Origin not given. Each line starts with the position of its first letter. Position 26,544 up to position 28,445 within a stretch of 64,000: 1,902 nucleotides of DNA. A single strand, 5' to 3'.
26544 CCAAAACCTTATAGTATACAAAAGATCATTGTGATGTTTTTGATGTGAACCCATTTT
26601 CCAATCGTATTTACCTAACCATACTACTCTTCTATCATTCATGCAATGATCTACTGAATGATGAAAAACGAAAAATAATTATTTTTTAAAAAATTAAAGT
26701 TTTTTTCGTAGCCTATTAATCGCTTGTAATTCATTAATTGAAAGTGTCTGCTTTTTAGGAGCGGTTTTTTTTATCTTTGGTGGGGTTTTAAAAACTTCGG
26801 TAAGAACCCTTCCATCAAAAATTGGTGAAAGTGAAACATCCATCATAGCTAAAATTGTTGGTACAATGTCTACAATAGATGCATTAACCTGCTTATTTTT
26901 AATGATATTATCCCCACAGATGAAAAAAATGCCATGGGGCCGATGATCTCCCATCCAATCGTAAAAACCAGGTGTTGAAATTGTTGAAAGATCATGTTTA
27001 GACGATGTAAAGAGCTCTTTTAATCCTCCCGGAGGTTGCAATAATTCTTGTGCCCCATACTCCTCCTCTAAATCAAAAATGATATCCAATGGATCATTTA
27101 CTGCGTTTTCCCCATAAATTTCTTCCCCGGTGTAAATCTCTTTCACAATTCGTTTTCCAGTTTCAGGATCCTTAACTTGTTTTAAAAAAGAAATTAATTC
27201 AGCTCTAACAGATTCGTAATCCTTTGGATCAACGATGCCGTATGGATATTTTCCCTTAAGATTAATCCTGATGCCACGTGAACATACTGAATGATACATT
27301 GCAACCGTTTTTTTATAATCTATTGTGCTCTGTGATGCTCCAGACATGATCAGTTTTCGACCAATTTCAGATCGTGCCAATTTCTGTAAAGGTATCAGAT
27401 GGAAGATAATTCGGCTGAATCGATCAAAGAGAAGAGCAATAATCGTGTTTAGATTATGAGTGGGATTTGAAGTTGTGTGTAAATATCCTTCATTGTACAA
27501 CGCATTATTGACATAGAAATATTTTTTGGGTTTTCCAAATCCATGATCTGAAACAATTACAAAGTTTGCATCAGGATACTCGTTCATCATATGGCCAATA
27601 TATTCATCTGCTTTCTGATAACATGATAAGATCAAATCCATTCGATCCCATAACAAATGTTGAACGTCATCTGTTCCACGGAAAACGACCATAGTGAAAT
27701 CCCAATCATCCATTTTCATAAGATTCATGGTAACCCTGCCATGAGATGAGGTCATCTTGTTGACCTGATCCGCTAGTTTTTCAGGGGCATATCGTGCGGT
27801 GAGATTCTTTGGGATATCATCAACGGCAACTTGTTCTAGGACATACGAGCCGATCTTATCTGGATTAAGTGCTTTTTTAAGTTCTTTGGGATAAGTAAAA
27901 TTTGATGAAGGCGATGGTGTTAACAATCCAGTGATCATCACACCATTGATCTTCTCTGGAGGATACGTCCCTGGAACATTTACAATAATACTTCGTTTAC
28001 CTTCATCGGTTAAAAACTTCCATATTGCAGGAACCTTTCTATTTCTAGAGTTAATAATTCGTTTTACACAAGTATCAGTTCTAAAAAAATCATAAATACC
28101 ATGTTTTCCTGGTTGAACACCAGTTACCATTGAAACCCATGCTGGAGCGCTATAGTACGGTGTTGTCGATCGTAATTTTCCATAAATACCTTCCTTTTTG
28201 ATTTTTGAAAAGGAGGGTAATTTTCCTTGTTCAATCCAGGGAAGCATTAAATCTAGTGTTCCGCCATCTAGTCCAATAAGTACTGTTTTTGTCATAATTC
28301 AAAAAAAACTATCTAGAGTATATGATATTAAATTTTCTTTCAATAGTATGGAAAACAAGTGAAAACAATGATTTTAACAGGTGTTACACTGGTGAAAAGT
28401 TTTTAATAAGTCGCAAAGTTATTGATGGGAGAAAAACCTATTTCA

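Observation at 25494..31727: Cluster pairing PaaK/CapK-like adenylating enzymes with standalone flippase-like (LPG-synthase-TM) proteins, an AlkP-family phosphodiesterase and an SDR: possible tRNA-independent lipid or glycan acylation module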

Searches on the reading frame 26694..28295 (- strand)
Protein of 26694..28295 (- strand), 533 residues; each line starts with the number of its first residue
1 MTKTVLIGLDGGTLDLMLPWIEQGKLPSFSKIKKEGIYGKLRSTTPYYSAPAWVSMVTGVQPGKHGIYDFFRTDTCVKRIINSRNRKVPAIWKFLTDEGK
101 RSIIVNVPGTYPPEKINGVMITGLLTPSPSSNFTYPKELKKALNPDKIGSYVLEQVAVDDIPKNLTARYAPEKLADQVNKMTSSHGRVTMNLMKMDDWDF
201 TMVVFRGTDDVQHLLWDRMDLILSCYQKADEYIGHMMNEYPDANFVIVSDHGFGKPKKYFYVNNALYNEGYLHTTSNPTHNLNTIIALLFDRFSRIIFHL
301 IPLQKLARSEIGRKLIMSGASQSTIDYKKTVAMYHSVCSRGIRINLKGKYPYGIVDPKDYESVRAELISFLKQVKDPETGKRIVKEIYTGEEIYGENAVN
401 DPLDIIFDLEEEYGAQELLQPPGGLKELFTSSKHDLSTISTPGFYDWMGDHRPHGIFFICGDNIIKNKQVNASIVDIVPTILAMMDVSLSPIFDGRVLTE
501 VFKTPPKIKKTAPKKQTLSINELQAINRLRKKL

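Call 3: search_protein_families(library=pfam, proteins=[window:26694-28295:-], max_evalue=0.01)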
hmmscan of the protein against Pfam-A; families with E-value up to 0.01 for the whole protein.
window:26694-28295:- (533 aa): 1 family
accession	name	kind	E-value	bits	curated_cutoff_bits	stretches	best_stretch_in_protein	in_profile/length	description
PF01663.27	Phosphodiest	-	1.9e-38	133.4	23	1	4-395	1-300/342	Type I phosphodiesterase / nucleotide pyrophosphatase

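Call 6: search_protein_families(library=ncbifam, proteins=[window:26694-28295:-], max_evalue=0.1)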
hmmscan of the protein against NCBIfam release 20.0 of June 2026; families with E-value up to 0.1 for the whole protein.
window:26694-28295:- (533 aa): 2 families
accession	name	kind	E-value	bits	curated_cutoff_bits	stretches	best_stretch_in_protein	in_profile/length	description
TIGR02335.1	hydr_PhnA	equivalog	5.3e-06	25.8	407.55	1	4-77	15-88/408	phosphonoacetate hydrolase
NF003104.0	PRK04024.1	equivalog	0.029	13.1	489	1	171-251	269-347/412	2,3-bisphosphoglycerate-independent phosphoglycerate mutase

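Call 34: search_solved_structures(query=window:26694-28295:-, max_evalue=0.01)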
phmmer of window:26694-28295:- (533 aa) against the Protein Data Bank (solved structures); distinct sequences matched with E-value up to 0.01: 10.
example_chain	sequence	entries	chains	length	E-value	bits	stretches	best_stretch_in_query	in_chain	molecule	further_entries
6aek_A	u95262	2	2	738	2.9e-06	29.3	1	4-76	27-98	Ectonucleotide pyrophosphatase/phosphodiesterase 1, isoform CRA_d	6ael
6wet_AaA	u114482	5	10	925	3.7e-06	29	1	4-75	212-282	Ectonucleotide pyrophosphatase/phosphodiesterase family member 1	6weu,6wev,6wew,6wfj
4b56_A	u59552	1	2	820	4.2e-06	28.8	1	4-76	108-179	ECTONUCLEOTIDE PYROPHOSPHATASE/PHOSPHODIESTERASE FAMILY MEMBER 1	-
4gtw_A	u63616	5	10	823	4.2e-06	28.8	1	4-76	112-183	Ectonucleotide pyrophosphatase/phosphodiesterase family member 2, Alkaline phosphodiestera | Ectonucleotide pyrophosphatase/phosphodiesterase family member 1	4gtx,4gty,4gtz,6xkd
8ghr_A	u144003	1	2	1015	4.4e-06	28.7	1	4-75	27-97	Ectonucleotide pyrophosphatase/phosphodiesterase family member 1, secreted form, Immunoglo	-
3t02_A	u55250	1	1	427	0.00061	21.7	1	7-106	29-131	phosphonoacetate hydrolase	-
3szy_A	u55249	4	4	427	0.00061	21.7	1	7-106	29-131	phosphonoacetate hydrolase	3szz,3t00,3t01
9nir_A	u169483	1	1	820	0.0048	18.7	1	4-92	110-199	Ectonucleotide pyrophosphatase/phosphodiesterase family member 3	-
6c02_A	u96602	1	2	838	0.0066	18.2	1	4-92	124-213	Ectonucleotide pyrophosphatase/phosphodiesterase family member 3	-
6c01_A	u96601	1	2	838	0.0067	18.2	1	4-92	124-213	Ectonucleotide pyrophosphatase/phosphodiesterase family member 3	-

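Call 62: find_homologous_proteins(query=window:26694-28295:-, max_evalue=0.00001)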
Query window:26694-28295:- (533 aa): 818 proteins with E <= 0.00001 among 8000 candidates; the best 120 are listed.
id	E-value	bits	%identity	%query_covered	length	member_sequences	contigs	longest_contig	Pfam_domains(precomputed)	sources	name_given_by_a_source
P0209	0.0e+0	1186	96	100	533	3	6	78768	PF01663.28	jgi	jgi:predicted AlkP superfamily phosphohydrolase/phosphomutase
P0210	0.0e+0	1011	81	100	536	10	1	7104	PF01663.28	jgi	-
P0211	9.3e-298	1006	82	100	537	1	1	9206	PF01663.28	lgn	-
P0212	1.9e-290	982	79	100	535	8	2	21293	PF01663.28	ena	-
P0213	1.2e-288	976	78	99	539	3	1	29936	PF01663.28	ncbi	-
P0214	6.6e-284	960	76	100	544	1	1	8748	PF01663.28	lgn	-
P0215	5.7e-283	957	76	99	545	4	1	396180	PF01663.28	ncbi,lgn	-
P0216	9.4e-283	957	76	99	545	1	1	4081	PF01663.28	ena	-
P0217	9.7e-278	940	75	100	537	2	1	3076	PF01663.28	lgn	-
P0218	1.7e-257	873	69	100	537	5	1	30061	PF01663.28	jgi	-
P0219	2.1e-257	873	68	100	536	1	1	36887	PF01663.28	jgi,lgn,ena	-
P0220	1.6e-254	863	68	100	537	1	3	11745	PF01663.28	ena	-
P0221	8.1e-252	855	69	100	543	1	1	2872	PF01663.28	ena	-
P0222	5.8e-251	852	66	100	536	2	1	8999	PF01663.28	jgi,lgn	jgi:predicted AlkP superfamily phosphohydrolase/phosphomutase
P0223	5.3e-250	849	68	100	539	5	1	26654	PF01663.28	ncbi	-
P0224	6.3e-250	848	70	96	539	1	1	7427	PF01663.28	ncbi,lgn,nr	ncbi:MAG: alkaline phosphatase family protein [Candidatus Thermoplasmatota archaeon]|nr:alkaline pho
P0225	1.9e-248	843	68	100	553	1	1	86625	PF01663.28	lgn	-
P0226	6.0e-247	838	67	100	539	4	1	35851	PF01663.28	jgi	jgi:predicted AlkP superfamily phosphohydrolase/phosphomutase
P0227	2.3e-246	837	66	100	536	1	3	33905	PF01663.28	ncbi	-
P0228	4.0e-246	836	67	100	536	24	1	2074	PF01663.28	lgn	-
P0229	7.1e-242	822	68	100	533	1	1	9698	PF01663.28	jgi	jgi:predicted AlkP superfamily phosphohydrolase/phosphomutase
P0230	5.6e-241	819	66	100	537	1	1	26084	PF01663.28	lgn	-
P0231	2.4e-239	813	67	99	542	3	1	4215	PF01663.28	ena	-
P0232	5.4e-239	812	65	99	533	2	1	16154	PF01663.28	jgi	-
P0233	7.1e-239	812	66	99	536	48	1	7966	PF01663.28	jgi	-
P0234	1.1e-238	811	69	96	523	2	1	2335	PF01663.28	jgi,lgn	-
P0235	3.5e-238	810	66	97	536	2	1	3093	PF01663.28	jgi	jgi:predicted AlkP superfamily phosphohydrolase/phosphomutase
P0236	6.0e-238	809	69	94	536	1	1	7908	PF01663.28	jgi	-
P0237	6.3e-238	809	64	100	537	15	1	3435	PF01663.28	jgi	jgi:predicted AlkP superfamily phosphohydrolase/phosphomutase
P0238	7.3e-238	809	64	100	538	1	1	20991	PF01663.28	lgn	-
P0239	1.4e-237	808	64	97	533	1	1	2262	PF01663.28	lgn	-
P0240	1.8e-237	807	66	99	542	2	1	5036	PF01663.28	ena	-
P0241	2.1e-237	807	66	100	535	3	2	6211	PF01663.28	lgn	-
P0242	2.7e-237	807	65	99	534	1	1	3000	PF01663.28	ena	-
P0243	2.1e-235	800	65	100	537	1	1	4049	PF01663.28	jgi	jgi:predicted AlkP superfamily phosphohydrolase/phosphomutase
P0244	3.9e-235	799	65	99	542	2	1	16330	PF01663.28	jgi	-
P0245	7.8e-235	799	65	99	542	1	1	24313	PF01663.28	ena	-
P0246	8.0e-235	798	64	99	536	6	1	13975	PF01663.28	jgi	jgi:predicted AlkP superfamily phosphohydrolase/phosphomutase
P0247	8.8e-235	798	65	99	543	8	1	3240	PF01663.28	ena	-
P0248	1.1e-234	798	65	99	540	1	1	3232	PF01663.28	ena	-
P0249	1.1e-234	798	65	99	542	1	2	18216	PF01663.28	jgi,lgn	-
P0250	1.8e-234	797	65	99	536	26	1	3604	PF01663.28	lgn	-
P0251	1.1e-233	795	65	99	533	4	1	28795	PF01663.28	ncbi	-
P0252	1.2e-233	795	63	99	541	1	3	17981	PF01663.28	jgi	-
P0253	1.3e-233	794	64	99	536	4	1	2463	PF01663.28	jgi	-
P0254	1.0e-232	792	64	97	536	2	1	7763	PF01663.28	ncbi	-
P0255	4.6e-232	789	64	97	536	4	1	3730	PF01663.28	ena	-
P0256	1.1e-231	788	63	100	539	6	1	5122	PF01663.28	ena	-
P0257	2.4e-231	787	64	99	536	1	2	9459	PF01663.28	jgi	jgi:predicted AlkP superfamily phosphohydrolase/phosphomutase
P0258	3.6e-231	786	63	100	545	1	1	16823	PF01663.28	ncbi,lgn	-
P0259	3.0e-230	783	63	99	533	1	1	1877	PF01663.28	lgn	-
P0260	1.4e-227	775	63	99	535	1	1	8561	PF01663.28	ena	-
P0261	2.4e-227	774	65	99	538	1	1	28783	PF01663.28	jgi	-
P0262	4.5e-226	770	63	100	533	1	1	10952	PF01663.28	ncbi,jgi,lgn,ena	-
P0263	3.4e-222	757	96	65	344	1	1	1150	PF01663.28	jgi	jgi:predicted AlkP superfamily phosphohydrolase/phosphomutase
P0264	9.0e-220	749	60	100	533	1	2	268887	PF01663.28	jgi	jgi:predicted AlkP superfamily phosphohydrolase/phosphomutase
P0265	6.4e-219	746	60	100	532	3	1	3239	PF01663.28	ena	-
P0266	5.0e-218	743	62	99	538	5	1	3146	PF01663.28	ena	-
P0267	1.9e-216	738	61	97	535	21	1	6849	PF01663.28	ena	-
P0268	8.5e-216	736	58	100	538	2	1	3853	PF01663.28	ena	-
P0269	1.2e-215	735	58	100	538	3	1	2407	PF01663.28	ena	-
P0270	1.0e-213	729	58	100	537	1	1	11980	PF01663.28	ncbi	-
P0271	3.4e-213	727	58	100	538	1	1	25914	PF01663.28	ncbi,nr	ncbi:MAG: alkaline phosphatase family protein [Euryarchaeota archaeon]|nr:alkaline phosphatase famil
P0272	1.2e-212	725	58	100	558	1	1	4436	PF01663.28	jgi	jgi:predicted AlkP superfamily phosphohydrolase/phosphomutase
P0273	1.2e-211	722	59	100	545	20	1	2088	PF01663.28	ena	-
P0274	5.6e-211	720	58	100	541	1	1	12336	PF01663.28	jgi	jgi:predicted AlkP superfamily phosphohydrolase/phosphomutase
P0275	6.7e-211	720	57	100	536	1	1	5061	PF01663.28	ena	-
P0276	1.6e-208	712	58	96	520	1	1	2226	PF01663.28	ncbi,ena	-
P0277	6.5e-208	710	57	100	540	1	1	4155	PF01663.28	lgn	-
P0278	1.1e-203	696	56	100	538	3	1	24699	PF01663.28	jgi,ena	-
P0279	1.5e-202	692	56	100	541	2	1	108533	PF01663.28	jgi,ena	-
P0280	9.5e-202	689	56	100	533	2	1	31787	PF01663.28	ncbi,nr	ncbi:MAG TPA: alkaline phosphatase family protein [Candidatus Thermoplasmatota archaeon]|nr:alkaline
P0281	1.2e-201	689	57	100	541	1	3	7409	PF01663.28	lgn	-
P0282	6.2e-201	687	54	100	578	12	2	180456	PF01663.28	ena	-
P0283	1.4e-200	686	55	100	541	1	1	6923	PF01663.28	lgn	-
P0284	4.3e-199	681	55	100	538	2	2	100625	PF01663.28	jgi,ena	-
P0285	4.4e-199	681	55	100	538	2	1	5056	PF01663.28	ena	-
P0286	9.4e-197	673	57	94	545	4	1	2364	PF01663.28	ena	-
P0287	2.1e-195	668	53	100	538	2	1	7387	PF01663.28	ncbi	-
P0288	3.2e-195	668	53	100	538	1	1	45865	PF01663.28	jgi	jgi:predicted AlkP superfamily phosphohydrolase/phosphomutase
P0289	2.5e-190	652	53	99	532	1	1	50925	PF01663.28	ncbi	ncbi:MAG: alkaline phosphatase family protein [Methanobacteriota archaeon]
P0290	1.2e-187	643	72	72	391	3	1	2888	PF01663.28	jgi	-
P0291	3.3e-183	628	63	80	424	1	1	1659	PF01663.28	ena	-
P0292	7.0e-173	594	55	89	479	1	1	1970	PF01663.28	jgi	jgi:predicted AlkP superfamily phosphohydrolase/phosphomutase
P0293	2.8e-171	589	50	98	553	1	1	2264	PF01663.28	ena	-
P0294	4.1e-171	588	50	100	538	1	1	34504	PF01663.28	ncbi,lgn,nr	ncbi:MAG: alkaline phosphatase family protein [Euryarchaeota archaeon]|nr:alkaline phosphatase famil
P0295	1.2e-169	583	53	89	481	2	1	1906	PF01663.28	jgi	-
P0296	1.2e-168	580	48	99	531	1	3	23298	PF01663.28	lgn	-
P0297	5.5e-168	578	48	100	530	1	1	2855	PF01663.28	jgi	jgi:predicted AlkP superfamily phosphohydrolase/phosphomutase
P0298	6.9e-168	578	68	70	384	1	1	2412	PF01663.28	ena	-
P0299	1.1e-154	534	47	100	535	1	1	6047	PF01663.28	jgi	jgi:predicted AlkP superfamily phosphohydrolase/phosphomutase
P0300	3.9e-153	529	49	100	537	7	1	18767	PF01663.28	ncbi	-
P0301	6.6e-152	525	48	100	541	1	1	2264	PF01663.28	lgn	-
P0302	1.2e-149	517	46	100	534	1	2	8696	PF01663.28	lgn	-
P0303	1.5e-148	514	48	100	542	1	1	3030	PF01663.28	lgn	-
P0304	4.5e-148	512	46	100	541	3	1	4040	PF01663.28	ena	-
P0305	5.5e-148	512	45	100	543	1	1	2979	PF01663.28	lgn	-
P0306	1.7e-147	510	46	100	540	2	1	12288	PF01663.28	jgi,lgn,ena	-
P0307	5.5e-147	509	51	81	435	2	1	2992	PF01663.28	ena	-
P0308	1.3e-146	507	46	100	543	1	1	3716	PF01663.28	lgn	-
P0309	5.6e-146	505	45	100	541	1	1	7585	PF01663.28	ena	-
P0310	8.2e-146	505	45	100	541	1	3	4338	PF01663.28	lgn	-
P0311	2.0e-145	503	45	100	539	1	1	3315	PF01663.28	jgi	jgi:predicted AlkP superfamily phosphohydrolase/phosphomutase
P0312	2.3e-145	503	55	77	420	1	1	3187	PF01663.28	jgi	jgi:predicted AlkP superfamily phosphohydrolase/phosphomutase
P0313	4.0e-144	499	46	100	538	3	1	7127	PF01663.28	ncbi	-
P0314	7.3e-144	498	46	99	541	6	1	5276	PF01663.28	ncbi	-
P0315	1.7e-143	497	45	99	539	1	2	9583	PF01663.28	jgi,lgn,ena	-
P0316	2.3e-143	497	45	99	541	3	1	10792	PF01663.28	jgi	-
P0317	2.5e-143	497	46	99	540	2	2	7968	PF01663.28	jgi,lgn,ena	-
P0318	4.6e-143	496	45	100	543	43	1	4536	PF01663.28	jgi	-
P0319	4.2e-141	489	45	100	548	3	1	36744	PF01663.28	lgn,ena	-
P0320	4.5e-141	489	69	57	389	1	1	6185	PF01663.28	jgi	-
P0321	4.8e-141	489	45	100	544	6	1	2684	PF01663.28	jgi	-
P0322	1.4e-140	487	67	60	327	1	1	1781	PF01663.28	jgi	-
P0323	2.9e-140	486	44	99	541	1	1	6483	PF01663.28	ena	-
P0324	3.2e-140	486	45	100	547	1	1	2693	PF01663.28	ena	-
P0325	7.2e-140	485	45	100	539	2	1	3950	PF01663.28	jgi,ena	-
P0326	1.4e-139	484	46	100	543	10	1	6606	PF01663.28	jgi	-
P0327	3.4e-139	483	44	100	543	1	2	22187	PF01663.28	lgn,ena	-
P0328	5.1e-139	482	44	100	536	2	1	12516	PF01663.28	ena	-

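Call 63: find_encoding_contigs(protein=P0282, flank=7000, max_places=1)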
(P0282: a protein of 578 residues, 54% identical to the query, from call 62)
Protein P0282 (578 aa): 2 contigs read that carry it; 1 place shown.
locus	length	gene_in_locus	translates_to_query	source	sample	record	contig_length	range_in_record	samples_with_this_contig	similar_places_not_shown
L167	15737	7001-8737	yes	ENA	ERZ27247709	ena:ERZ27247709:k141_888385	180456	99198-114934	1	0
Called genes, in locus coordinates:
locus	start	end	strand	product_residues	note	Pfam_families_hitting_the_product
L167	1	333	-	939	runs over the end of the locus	-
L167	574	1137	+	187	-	PF01978:TrmB (weak), PF13412:HTH_24 (weak), PF13404:HTH_AsnC-type (weak)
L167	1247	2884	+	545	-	PF04389:Peptidase_M28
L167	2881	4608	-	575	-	PF12228:DUF3604 (faint)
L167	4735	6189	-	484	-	-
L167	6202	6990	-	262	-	PF00106:adh_short, PF01370:Epimerase (weak), PF02719:Polysacc_synt_2 (weak), PF08659:KR, PF13561:adh_short_C2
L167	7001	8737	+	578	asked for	PF01663:Phosphodiest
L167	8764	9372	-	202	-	PF00685:Sulfotransfer_1, PF13469:Sulfotransfer_3 (weak)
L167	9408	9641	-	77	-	-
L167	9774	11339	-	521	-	-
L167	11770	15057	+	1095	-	PF09479:Flg_new (faint), PF18998:Flg_new_2, PF17957:Big_7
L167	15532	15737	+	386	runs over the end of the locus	PF00465:Fe-ADH, PF13685:Fe-ADH_2 (weak), PF25137:ADH_Fe_C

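Call 64: find_encoding_contigs(protein=P0319, flank=7000, max_places=1)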
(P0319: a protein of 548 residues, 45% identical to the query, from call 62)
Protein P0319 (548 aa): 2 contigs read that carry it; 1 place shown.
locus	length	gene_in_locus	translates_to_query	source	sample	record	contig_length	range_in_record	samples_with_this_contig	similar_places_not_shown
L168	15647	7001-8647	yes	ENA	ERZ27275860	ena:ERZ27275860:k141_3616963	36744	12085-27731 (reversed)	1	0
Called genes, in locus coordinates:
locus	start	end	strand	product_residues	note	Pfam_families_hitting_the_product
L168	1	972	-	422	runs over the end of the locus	PF00201:UDPGT (weak), PF04101:Glyco_tran_28_C, PF06722:EryCIII-like_C (weak)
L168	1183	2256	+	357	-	-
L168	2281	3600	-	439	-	PF02310:B12-binding, PF04055:Radical_SAM, PF13282:DUF4070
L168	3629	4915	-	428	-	PF02310:B12-binding, PF04055:Radical_SAM, PF13282:DUF4070 (weak)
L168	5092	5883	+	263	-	PF00685:Sulfotransfer_1, PF13469:Sulfotransfer_3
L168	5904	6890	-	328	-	PF00685:Sulfotransfer_1, PF13469:Sulfotransfer_3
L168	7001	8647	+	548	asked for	PF01663:Phosphodiest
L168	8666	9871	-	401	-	-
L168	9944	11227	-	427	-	PF00201:UDPGT, PF04101:Glyco_tran_28_C, PF06722:EryCIII-like_C (faint)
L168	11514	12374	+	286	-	PF00685:Sulfotransfer_1, PF13469:Sulfotransfer_3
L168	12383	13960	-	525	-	PF01554:MatE (weak), PF01943:Polysacc_synt, PF13440:Polysacc_synt_3, PF01554:MatE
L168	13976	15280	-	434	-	PF04101:Glyco_tran_28_C, PF00201:UDPGT, PF06722:EryCIII-like_C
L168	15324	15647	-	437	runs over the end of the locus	PF00201:UDPGT, PF04101:Glyco_tran_28_C, PF06722:EryCIII-like_C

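Call 65: find_encoding_contigs(protein=P0327, flank=7000, max_places=1)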
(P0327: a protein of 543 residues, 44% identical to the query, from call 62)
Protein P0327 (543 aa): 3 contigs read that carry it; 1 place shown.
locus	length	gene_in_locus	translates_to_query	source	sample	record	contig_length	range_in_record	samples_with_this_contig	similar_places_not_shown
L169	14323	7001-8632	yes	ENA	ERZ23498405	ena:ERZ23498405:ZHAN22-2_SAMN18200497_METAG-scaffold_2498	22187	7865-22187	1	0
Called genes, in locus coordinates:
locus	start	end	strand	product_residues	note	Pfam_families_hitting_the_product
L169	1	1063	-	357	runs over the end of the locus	PF02350:Epimerase_2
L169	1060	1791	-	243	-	PF00535:Glycos_transf_2, PF10111:Glyco_tranf_2_2, PF13641:Glyco_tranf_2_3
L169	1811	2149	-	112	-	PF00892:EamA, PF10639:TMEM234 (weak)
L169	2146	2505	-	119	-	-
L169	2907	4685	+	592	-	PF13231:PMT_2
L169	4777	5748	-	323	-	PF13489:Methyltransf_23, PF03848:TehB (weak), PF08003:Methyltransf_9, PF13847:Methyltransf_31, PF08241:Methyltransf_11, PF08242:Methyltransf_12, PF13649:Methyltransf_25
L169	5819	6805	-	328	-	PF00685:Sulfotransfer_1, PF13469:Sulfotransfer_3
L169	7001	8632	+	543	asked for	PF01663:Phosphodiest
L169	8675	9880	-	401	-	-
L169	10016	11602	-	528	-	PF01554:MatE, PF01943:Polysacc_synt, PF13440:Polysacc_synt_3, PF01554:MatE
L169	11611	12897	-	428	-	PF04101:Glyco_tran_28_C, PF00201:UDPGT (weak), PF06722:EryCIII-like_C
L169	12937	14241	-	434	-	PF00201:UDPGT (weak), PF04101:Glyco_tran_28_C, PF06722:EryCIII-like_C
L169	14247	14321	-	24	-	?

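Call 80: predict_structure(alignment_id=A4)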
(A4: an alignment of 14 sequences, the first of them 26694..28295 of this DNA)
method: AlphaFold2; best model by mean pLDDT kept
length: 533 residues; sequences in the alignment: 14
mean_pLDDT: 81.6   pTM: 0.85
mean pLDDT of the five models: 81.6, 81.2, 80.9, 77.7, 75.7
residues with pLDDT >= 90: 232; 70-90: 166; 50-70: 113; < 50: 22
segments of 3 or more residues with pLDDT < 50: 69-74, 125-127, 156-160
pLDDT, mean of each block of 10 residues (from residue 1): 91 95 98 98 77 81 54 51 62 91 84 80 57 75 84 56 72 89 94 95 90 91 97 98 96 90 93 86 71 66 61 59 80 75 89 94 97 93 91 71 85 84 70 74 78 94 96 94 92 90 92 59 53 45
secondary structure, 60 per line:
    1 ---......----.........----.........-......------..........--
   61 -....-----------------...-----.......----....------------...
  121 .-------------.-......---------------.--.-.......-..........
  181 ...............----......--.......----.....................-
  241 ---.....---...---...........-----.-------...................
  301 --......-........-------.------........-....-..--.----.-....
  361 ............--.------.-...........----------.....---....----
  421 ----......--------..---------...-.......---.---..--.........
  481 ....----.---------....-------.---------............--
elements in order: E4-9 H14-22 H27-35 E37-42 H49-58 H62-65 H91-97 E102-105 E118-121 H137-142 H163-169 H171-195 E200-205 H208-214 H219-239 E244-248 E252-254 E258-261 H262-268 H282-300 H303-308 H310-317 E332-336 E341-344 H357-372 E384-389 H390-394 E405-409 E413-416 H425-430 E450-452 E454-460 H474-484 H520-531
